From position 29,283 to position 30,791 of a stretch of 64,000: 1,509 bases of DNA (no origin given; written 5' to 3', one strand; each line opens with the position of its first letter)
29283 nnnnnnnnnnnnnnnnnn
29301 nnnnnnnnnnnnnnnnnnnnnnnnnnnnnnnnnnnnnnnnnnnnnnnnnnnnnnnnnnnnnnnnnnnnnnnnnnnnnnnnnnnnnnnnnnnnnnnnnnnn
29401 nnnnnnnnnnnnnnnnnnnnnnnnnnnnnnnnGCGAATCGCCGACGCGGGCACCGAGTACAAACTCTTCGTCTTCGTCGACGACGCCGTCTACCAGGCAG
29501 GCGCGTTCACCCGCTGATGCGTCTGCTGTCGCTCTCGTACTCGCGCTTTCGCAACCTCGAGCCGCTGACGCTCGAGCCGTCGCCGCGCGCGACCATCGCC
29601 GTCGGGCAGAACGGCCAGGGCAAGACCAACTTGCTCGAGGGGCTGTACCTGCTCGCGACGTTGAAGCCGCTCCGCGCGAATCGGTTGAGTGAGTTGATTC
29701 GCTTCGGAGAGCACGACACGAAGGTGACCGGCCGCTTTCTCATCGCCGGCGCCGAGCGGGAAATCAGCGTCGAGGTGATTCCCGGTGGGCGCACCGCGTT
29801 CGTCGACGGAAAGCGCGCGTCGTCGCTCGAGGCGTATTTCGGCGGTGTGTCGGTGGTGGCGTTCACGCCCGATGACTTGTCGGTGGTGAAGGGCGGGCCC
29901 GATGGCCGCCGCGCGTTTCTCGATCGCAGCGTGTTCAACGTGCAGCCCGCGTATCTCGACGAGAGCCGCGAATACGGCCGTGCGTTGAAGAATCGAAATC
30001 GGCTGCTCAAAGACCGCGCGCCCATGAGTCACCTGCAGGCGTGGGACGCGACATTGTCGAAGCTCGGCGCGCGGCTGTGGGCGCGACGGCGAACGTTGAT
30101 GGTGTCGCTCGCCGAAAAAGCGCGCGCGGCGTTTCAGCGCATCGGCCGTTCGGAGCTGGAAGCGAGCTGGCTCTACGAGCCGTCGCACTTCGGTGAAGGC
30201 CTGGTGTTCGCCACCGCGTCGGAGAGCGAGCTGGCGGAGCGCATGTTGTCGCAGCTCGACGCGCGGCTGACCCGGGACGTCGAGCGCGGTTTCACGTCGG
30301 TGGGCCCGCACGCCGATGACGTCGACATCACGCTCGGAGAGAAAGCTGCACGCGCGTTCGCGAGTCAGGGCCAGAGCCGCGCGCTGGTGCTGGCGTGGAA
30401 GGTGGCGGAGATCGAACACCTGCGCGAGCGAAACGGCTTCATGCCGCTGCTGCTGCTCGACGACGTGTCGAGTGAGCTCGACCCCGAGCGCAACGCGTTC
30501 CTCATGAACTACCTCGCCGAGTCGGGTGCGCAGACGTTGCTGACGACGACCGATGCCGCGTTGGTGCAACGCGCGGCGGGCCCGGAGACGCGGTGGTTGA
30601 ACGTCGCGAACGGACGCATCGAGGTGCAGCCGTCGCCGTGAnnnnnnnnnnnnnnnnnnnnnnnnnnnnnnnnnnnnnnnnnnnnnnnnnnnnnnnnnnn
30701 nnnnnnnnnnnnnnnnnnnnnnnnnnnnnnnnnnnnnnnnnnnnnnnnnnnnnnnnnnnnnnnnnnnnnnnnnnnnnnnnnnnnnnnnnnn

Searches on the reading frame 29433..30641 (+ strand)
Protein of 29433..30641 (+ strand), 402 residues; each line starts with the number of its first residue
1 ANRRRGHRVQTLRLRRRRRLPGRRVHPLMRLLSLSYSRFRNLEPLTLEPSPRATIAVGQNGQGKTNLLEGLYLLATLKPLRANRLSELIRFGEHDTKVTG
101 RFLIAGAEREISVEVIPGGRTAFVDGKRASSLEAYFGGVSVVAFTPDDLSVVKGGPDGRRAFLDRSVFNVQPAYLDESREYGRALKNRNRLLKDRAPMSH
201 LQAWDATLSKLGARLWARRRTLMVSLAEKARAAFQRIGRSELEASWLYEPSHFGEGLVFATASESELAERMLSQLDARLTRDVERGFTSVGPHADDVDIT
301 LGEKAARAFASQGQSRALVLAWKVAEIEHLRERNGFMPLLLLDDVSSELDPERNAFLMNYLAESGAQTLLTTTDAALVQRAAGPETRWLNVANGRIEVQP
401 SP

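Call 40: search_protein_families(library=pfam, proteins=[window:29433-30641:+], max_evalue=0.001)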
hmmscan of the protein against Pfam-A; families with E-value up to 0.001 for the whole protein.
window:29433-30641:+ (402 aa): 3 families
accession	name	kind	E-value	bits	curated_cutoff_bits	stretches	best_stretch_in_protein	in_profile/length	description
PF02463.25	SMC_N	-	4.5e-16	59.4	40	1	33-381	4-205/220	RecF/RecN/SMC N terminal domain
PF13304.12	AAA_21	-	2.1e-06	28.5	27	0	57-90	5-38/304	AAA domain, putative AbiEii toxin, Type IV TA system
PF13476.12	AAA_23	-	9.2e-05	23.6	27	1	33-106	1-69/201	AAA domain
